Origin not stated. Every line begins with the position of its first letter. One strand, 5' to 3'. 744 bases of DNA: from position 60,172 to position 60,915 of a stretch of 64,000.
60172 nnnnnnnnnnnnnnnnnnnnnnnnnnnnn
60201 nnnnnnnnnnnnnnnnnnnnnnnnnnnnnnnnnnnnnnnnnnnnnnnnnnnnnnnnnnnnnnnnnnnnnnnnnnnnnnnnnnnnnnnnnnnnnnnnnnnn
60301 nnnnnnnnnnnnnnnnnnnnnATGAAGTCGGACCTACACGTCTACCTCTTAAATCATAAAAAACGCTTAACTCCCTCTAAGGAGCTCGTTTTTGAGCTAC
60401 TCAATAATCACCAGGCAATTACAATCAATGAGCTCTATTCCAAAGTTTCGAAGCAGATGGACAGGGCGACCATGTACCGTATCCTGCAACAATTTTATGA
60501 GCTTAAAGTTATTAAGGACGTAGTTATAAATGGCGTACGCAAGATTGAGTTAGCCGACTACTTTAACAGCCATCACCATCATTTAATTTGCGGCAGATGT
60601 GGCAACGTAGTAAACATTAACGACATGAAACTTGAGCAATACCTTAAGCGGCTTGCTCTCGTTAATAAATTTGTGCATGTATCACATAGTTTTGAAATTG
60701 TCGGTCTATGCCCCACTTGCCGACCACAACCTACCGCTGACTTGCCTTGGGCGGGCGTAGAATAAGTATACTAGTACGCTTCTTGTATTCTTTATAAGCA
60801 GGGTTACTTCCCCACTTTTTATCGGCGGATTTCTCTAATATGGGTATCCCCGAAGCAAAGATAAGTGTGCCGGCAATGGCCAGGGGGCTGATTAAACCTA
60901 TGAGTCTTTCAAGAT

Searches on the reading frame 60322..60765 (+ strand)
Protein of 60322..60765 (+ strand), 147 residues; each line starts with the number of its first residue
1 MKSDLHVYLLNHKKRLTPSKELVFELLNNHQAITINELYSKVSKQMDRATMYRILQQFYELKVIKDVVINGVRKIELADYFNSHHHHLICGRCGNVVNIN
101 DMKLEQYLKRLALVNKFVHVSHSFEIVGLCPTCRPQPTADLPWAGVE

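Call 6: search_protein_families(library=pfam, proteins=[window:60322-60765:+])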
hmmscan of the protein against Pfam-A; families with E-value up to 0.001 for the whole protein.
window:60322-60765:+ (147 aa): 1 family
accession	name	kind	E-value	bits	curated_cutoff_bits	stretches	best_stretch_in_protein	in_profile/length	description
PF01475.25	FUR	-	4.7e-18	65.9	23.1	1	15-126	5-120/121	Ferric uptake regulator family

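Call 7: search_protein_families(library=ncbifam, proteins=[window:60322-60765:+])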
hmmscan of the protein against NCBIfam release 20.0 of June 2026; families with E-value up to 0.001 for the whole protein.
window:60322-60765:+ (147 aa): 9 families
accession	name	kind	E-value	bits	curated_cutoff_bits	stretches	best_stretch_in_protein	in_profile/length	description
NF051892.1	TransRegFurBacil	equivalog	4.5e-16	59.2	220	1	9-136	12-146/149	ferric iron uptake transcriptional regulator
NF006999.0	PRK09462.1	equivalog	3.5e-12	46.2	146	1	25-132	24-135/148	ferric iron uptake transcriptional regulator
NF052545.1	TransRegPerRClab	equivalog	3.2e-10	40.2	180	1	8-135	7-136/138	transcriptional regulator PerR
NF051891.1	TransRegFurHelico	equivalog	1e-08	35.2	200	1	35-134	45-146/148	ferric iron uptake transcriptional regulator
NF008646.0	PRK11639.1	equivalog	9e-08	32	167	1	13-134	21-147/171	zinc uptake transcriptional repressor Zur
NF047406.1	TransRegPerRTherm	equivalog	1.2e-06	28.8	200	1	14-135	4-127/130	manganese-dependent transcriptional regulator PerR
NF045677.1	FeRespRegIrr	equivalog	1.2e-05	25.4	170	1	28-105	25-103/127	Fur family transcriptional regulator Irr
NF045678.1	TransRegIrrA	equivalog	1.2e-05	25.2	150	1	21-105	29-112/138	iron response transcriptional regulator IrrA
NF047462.1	FUR_perox_PerRA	exception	0.00054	20.5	200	1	23-106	27-112/142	peroxide-responsive transcriptional repressor PerRA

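Call 18: find_homologous_proteins(query=window:60322-60765:+)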
Query window:60322-60765:+ (147 aa): 13 proteins with E <= 0.001 among 17 candidates.
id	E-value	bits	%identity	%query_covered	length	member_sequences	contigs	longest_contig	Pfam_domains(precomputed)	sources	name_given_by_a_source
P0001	1.5e-94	331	100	100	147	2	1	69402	PF01475.26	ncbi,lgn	-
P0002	1.1e-65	238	70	99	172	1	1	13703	PF01475.26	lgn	-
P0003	3.2e-56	207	65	100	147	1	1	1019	PF01475.26,PF07255.17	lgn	-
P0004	6.3e-56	206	67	95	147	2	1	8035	PF01475.26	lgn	-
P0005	5.6e-54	200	64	92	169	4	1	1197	PF01475.26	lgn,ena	-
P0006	1.3e-50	189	63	95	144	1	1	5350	PF01475.26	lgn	-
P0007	1.7e-50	189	57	100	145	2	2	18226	PF01475.26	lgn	-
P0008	2.7e-50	188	61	92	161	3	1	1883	PF01475.26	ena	-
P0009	3.9e-49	184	60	93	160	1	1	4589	PF01475.26,PF07255.17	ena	-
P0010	1.6e-47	179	59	92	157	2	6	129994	PF01475.26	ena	-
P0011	3.8e-46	175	60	89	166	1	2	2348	PF01475.26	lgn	-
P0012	1.9e-42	162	56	91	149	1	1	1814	PF01475.26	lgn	-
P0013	3.3e-34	136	68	60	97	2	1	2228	PF01475.26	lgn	-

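Call 20: find_encoding_contigs(protein=P0002, flank=10000, max_places=3)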
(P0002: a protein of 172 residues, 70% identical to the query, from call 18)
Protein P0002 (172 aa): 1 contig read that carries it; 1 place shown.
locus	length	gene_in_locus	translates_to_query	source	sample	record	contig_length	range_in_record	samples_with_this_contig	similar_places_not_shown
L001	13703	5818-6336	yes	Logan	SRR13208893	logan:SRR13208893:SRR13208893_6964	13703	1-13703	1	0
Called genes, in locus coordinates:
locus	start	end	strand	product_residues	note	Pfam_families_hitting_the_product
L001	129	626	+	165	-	-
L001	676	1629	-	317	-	-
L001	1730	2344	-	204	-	PF00156:Pribosyltran (weak)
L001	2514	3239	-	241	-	PF00215:OMPdecase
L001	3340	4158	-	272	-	PF00950:ABC-3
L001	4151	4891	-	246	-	PF02463:SMC_N (faint), PF00005:ABC_tran (weak), PF13304:AAA_21 (faint), PF00005:ABC_tran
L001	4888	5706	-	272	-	PF01297:ZnuA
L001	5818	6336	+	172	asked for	PF01475:FUR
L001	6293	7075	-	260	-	PF06966:DUF1295, PF04140:ICMT (weak)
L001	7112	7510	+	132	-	PF09945:DUF2177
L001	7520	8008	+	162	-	PF01988:VIT1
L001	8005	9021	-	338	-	PF01594:AI-2E_transport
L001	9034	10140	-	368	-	PF00654:Voltage_CLC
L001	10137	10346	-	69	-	-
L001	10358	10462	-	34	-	-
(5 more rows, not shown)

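Call 21: find_encoding_contigs(protein=P0010, flank=10000, max_places=6)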
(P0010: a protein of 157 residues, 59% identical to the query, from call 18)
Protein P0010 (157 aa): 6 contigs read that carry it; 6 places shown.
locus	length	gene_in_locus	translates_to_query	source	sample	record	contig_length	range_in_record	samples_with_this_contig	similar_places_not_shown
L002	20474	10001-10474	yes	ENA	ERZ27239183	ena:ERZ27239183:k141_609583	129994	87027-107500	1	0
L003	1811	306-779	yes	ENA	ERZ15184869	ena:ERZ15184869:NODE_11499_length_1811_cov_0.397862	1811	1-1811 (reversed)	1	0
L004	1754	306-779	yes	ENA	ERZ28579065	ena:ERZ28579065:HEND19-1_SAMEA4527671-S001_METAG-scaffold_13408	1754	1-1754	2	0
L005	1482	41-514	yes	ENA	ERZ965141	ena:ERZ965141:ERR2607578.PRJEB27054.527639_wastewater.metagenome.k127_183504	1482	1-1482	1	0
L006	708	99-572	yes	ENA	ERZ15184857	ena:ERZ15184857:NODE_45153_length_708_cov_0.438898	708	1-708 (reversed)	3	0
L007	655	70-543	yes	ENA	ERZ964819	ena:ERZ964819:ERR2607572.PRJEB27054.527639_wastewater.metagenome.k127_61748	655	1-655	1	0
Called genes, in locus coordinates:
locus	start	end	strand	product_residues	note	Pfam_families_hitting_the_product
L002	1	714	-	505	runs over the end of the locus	PF11074:DUF2779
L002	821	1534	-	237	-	PF12146:Hydrolase_4 (faint), PF00326:Peptidase_S9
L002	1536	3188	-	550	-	PF05977:MFS_3 (weak), PF00083:Sugar_tr (weak), PF07690:MFS_1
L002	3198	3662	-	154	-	PF22381:Staph_reg_Sar_Rot (weak), PF12802:MarR_2, PF01047:MarR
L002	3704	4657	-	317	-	-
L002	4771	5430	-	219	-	PF00156:Pribosyltran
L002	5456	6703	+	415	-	-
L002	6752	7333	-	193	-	-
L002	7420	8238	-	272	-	PF00950:ABC-3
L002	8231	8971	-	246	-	PF02463:SMC_N (faint), PF00005:ABC_tran, PF13304:AAA_21 (faint)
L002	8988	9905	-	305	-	PF01297:ZnuA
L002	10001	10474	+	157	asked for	PF01475:FUR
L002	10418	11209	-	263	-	PF00106:adh_short, PF08659:KR, PF13561:adh_short_C2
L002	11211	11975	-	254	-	PF18761:Heliorhodopsin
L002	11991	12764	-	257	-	PF06966:DUF1295, PF04140:ICMT (faint)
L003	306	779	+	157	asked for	PF01475:FUR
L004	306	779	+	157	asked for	PF01475:FUR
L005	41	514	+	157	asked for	PF01475:FUR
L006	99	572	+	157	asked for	PF01475:FUR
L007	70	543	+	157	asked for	PF01475:FUR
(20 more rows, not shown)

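Call 22: find_encoding_contigs(protein=P0007, flank=10000, max_places=3)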
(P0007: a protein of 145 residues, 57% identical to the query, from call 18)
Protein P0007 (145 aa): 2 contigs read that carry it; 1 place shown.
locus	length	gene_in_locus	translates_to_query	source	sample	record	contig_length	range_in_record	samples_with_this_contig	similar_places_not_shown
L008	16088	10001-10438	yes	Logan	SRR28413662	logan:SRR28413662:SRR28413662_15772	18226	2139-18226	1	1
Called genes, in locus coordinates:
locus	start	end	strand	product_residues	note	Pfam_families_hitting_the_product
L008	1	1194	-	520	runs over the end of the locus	PF11074:DUF2779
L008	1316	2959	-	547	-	PF05977:MFS_3 (weak), PF00083:Sugar_tr (weak), PF07690:MFS_1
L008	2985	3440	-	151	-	PF22381:Staph_reg_Sar_Rot (weak), PF12802:MarR_2, PF01047:MarR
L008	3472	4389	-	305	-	-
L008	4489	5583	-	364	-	-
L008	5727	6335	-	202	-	PF00156:Pribosyltran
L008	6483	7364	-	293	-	PF00215:OMPdecase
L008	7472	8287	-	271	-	PF00950:ABC-3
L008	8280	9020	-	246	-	PF02463:SMC_N (faint), PF00005:ABC_tran (weak), PF13304:AAA_21 (faint), PF00005:ABC_tran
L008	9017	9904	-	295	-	PF01297:ZnuA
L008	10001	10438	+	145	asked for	PF01475:FUR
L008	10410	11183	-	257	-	PF06966:DUF1295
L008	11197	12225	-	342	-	PF01594:AI-2E_transport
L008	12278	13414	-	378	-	PF00654:Voltage_CLC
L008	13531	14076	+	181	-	PF01965:DJ-1_PfpI, PF18011:Catalase_C (weak), PF00117:GATase (weak)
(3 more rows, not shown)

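Call 23: find_encoding_contigs(protein=P0004, flank=10000, max_places=3)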
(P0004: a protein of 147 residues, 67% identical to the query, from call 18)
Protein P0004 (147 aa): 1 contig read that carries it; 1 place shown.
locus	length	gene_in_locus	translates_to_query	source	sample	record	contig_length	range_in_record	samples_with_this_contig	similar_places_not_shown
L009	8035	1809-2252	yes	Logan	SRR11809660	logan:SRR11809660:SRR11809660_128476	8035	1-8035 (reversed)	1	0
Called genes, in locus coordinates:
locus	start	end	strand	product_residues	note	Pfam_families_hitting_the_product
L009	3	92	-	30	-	?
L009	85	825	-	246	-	PF00005:ABC_tran, PF13304:AAA_21 (faint)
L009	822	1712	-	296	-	PF01297:ZnuA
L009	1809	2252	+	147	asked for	PF01475:FUR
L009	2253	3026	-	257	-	PF06966:DUF1295, PF04140:ICMT (faint), PF02544:Steroid_dh (weak)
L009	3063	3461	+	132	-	PF09945:DUF2177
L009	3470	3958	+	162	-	PF01988:VIT1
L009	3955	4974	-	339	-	PF01594:AI-2E_transport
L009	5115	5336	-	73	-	-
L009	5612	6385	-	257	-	PF12740:PETase (faint), PF00756:Esterase, PF01738:DLH (faint), PF02129:Peptidase_S15 (weak), PF00561:Abhydrolase_1, PF12146:Hydrolase_4, PF12697:Abhydrolase_6, PF00326:Peptidase_S9, +1 more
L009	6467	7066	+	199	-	PF02698:DUF218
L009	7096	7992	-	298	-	PF00481:PP2C, PF13672:PP2C_2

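Call 28: search_solved_structures(query=A1, max_evalue=0.001, show_alignments=3)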
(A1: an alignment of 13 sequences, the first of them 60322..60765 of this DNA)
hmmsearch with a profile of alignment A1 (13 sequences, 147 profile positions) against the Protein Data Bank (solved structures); distinct sequences matched with E-value up to 0.001: 25.
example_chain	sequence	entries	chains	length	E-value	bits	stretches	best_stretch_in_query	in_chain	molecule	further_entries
2w57_A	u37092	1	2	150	5.9e-18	68.4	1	6-132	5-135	FERRIC UPTAKE REGULATION PROTEIN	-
8j6w_A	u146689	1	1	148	8.4e-18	67.9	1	5-143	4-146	Ferric uptake regulation protein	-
2fe3_A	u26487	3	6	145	7.3e-16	61.6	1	7-138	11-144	Peroxide operon regulator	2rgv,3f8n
2o03_A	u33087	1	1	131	4.7e-15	59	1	14-134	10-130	probable Zinc uptake regulation protein FurB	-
9ire_A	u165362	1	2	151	5.4e-15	58.8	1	6-138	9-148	Ferric uptake regulation protein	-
3mwm_A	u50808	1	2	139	8.2e-15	58.2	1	15-135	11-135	Putative metal uptake regulation protein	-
6d57_A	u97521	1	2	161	1.4e-14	57.5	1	7-139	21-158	Ferric uptake regulation protein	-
4ets_A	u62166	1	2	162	1.4e-14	57.5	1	6-139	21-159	Ferric uptake regulation protein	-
7vo0_G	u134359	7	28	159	2.1e-14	56.8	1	15-135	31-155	Putative metal uptake regulation protein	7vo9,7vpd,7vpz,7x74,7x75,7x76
3eyy_A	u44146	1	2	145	1.8e-13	53.9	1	3-137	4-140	Putative iron uptake regulatory protein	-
1mzb_A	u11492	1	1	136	1.5e-12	50.8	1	9-123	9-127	ferric uptake regulation protein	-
6h1c_A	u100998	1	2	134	4e-10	43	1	9-120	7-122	Ferric uptake regulation protein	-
5nbc_A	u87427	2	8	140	4e-10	43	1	15-136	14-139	Ferric uptake regulation protein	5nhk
6dk4_A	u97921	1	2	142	4.8e-10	42.7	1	4-123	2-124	Ferric uptake regulation protein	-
5fd5_A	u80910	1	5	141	2.7e-09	40.3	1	5-129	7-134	Ferric uptake regulation protein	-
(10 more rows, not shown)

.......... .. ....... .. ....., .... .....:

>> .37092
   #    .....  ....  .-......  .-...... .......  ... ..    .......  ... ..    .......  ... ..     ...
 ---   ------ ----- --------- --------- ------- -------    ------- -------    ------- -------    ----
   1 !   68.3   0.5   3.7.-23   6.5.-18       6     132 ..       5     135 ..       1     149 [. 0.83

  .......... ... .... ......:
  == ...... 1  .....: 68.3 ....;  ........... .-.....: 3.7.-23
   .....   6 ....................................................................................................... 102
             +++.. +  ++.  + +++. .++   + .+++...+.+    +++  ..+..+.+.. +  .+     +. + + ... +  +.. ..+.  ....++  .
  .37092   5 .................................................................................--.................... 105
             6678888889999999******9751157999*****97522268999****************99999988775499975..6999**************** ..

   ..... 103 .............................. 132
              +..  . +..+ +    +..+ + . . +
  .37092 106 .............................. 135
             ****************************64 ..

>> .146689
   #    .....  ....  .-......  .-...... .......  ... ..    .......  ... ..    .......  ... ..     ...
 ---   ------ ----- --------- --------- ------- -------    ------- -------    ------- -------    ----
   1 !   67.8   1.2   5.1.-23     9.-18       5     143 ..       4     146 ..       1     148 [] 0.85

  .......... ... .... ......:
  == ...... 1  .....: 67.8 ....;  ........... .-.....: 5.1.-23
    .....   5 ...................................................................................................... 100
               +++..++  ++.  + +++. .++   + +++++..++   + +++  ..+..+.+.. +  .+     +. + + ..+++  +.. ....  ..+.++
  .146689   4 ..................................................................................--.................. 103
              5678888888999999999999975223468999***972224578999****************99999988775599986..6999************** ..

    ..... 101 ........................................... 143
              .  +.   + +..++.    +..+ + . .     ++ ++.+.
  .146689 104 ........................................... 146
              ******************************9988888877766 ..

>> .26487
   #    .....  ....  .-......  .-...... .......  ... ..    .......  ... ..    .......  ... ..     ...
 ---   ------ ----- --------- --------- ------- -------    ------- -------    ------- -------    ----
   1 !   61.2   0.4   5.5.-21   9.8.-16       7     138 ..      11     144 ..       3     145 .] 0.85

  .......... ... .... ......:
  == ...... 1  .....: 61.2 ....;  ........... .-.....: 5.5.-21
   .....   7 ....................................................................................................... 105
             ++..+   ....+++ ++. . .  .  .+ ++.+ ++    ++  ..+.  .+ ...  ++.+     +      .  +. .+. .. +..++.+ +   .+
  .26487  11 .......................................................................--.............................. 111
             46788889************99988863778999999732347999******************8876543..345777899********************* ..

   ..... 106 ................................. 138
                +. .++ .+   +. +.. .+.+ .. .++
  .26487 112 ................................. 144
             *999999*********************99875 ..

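Call 29: find_related_loci(query=A1, collection=genome_contigs, flank=10000)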
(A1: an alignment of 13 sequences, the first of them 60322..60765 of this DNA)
Query A1 (147 aa) in genome_contigs; peptide patterns used: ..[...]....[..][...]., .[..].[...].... (x = any residue, [..] = any of these).
129 stretches matched a pattern; 41 encode a relative of the query (tblastn E <= 1e-3); 41 distinct loci.
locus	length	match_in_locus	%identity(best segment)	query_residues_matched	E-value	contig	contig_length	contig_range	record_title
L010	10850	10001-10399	56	4-136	3e-48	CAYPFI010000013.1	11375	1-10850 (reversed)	MAG TPA_asm: uncultured Candidatus Saccharibacteria bacterium isolate binchicken_co398_170 genome assembly, contig: NODE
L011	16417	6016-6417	34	1-134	8e-27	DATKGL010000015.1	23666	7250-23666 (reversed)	MAG TPA_asm: Patescibacteria group bacterium isolate SMAG_U14550 k141_32648, whole genome shotgun sequence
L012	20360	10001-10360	37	16-135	3e-25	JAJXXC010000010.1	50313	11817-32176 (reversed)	MAG: bacterium isolate BP6.bin132 NODE_935_length_50313_cov_1.808552, whole genome shotgun sequence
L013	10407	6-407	37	2-135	1e-24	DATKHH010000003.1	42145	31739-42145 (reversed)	MAG TPA_asm: Candidatus Saccharimonadia bacterium isolate SMAG_U14572 k141_274427, whole genome shotgun sequence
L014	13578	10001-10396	38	3-134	4e-24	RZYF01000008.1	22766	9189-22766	MAG: Candidatus Saccharibacteria bacterium isolate INTA.AUR.006 contig-100_860, whole genome shotgun sequence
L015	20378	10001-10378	37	9-133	1e-23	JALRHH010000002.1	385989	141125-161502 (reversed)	MAG: Candidatus Saccharimonadia bacterium isolate MYJ.17 NODE_2_length_385989_cov_20.082449, whole genome shotgun sequen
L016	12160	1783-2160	37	9-133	3e-23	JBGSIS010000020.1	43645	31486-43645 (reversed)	MAG: Candidatus Saccharimonadales bacterium isolate JTS-AC137 k141_102402, whole genome shotgun sequence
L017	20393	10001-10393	32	9-138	2e-22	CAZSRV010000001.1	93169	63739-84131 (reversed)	MAG TPA_asm: uncultured Candidatus Saccharibacteria bacterium isolate binchicken_co242_26 genome assembly, contig: NODE_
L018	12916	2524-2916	32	5-134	8e-21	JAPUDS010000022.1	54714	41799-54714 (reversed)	MAG: Candidatus Saccharibacteria bacterium isolate labscale reactor_MAG5 NODE_468_length_54714_cov_26.328070, whole geno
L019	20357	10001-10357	36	15-133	9e-21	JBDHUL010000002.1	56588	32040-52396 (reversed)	MAG: Candidatus Saccharimonadaceae bacterium isolate AS-MICRO-3CA.375 NODE_1940_length_56588_cov_8.305754, whole genome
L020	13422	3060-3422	39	15-133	1e-20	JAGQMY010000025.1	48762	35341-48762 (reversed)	MAG: Candidatus Saccharibacteria bacterium isolate HKST-UBA54 2015-01-06_1_(paired)_contig_54143, whole genome shotgun s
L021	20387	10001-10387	37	16-142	2e-19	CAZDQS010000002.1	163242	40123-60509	MAG TPA_asm: uncultured Candidatus Saccharibacteria bacterium isolate SRP144015_co1_47 genome assembly, contig: NODE_46_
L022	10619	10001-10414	30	2-138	5e-19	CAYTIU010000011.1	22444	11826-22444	MAG TPA_asm: uncultured Candidatus Saccharibacteria bacterium isolate SRP344714_co1_297 genome assembly, contig: NODE_43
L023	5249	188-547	35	17-136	6e-19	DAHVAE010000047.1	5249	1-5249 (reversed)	MAG TPA_asm: Candidatus Saccharibacteria bacterium isolate clean1697 NODE_47_length_5249_cov_2.228732, whole genome shot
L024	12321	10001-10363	33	15-134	1e-18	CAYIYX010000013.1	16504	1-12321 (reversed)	MAG TPA_asm: uncultured Candidatus Saccharibacteria bacterium isolate ERP123247_co1_16 genome assembly, contig: NODE_215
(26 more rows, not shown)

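Call 42: find_encoding_contigs(protein=P0013, flank=10000, max_places=2)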
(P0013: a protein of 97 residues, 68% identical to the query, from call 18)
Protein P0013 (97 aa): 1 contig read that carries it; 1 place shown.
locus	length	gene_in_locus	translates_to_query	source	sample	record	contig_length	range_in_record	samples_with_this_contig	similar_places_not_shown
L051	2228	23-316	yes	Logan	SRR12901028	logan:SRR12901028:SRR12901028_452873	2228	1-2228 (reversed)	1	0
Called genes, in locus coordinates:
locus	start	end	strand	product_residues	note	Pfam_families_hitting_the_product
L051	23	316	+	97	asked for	PF01475:FUR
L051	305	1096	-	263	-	PF23441:SDR (weak), PF00106:adh_short, PF08659:KR, PF13561:adh_short_C2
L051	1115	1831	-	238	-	PF18761:Heliorhodopsin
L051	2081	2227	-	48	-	?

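Call 43: find_encoding_contigs(protein=P0009, flank=10000, max_places=2)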
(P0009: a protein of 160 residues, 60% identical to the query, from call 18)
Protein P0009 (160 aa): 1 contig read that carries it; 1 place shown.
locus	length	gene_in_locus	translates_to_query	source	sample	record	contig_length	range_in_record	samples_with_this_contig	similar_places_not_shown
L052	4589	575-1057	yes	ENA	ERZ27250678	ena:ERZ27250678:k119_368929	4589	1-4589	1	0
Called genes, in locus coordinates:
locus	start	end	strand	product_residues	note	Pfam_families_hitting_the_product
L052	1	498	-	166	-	?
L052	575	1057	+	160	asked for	PF01475:FUR, PF07255:Benyvirus_14KDa (weak)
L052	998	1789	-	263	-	PF23441:SDR (weak), PF00106:adh_short, PF03435:Sacchrp_dh_NADP (weak), PF08659:KR, PF13561:adh_short_C2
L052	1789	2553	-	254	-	PF18761:Heliorhodopsin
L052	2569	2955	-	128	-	PF02544:Steroid_dh (faint), PF06966:DUF1295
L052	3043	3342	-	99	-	PF06966:DUF1295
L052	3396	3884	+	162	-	PF01988:VIT1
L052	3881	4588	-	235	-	?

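Call 44: find_encoding_contigs(protein=P0006, flank=10000, max_places=2)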
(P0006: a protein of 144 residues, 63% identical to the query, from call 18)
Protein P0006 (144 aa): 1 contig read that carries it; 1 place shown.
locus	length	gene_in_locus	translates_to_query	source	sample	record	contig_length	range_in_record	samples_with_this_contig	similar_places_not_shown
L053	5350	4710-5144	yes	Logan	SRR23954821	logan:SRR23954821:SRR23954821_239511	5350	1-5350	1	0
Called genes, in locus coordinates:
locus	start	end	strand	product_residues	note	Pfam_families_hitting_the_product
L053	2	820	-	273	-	?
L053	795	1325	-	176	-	-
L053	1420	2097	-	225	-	-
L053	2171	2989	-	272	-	PF00950:ABC-3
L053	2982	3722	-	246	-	PF02463:SMC_N (faint), PF00005:ABC_tran, PF13304:AAA_21 (faint)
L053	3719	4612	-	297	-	PF01297:ZnuA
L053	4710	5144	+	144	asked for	PF01475:FUR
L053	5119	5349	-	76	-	?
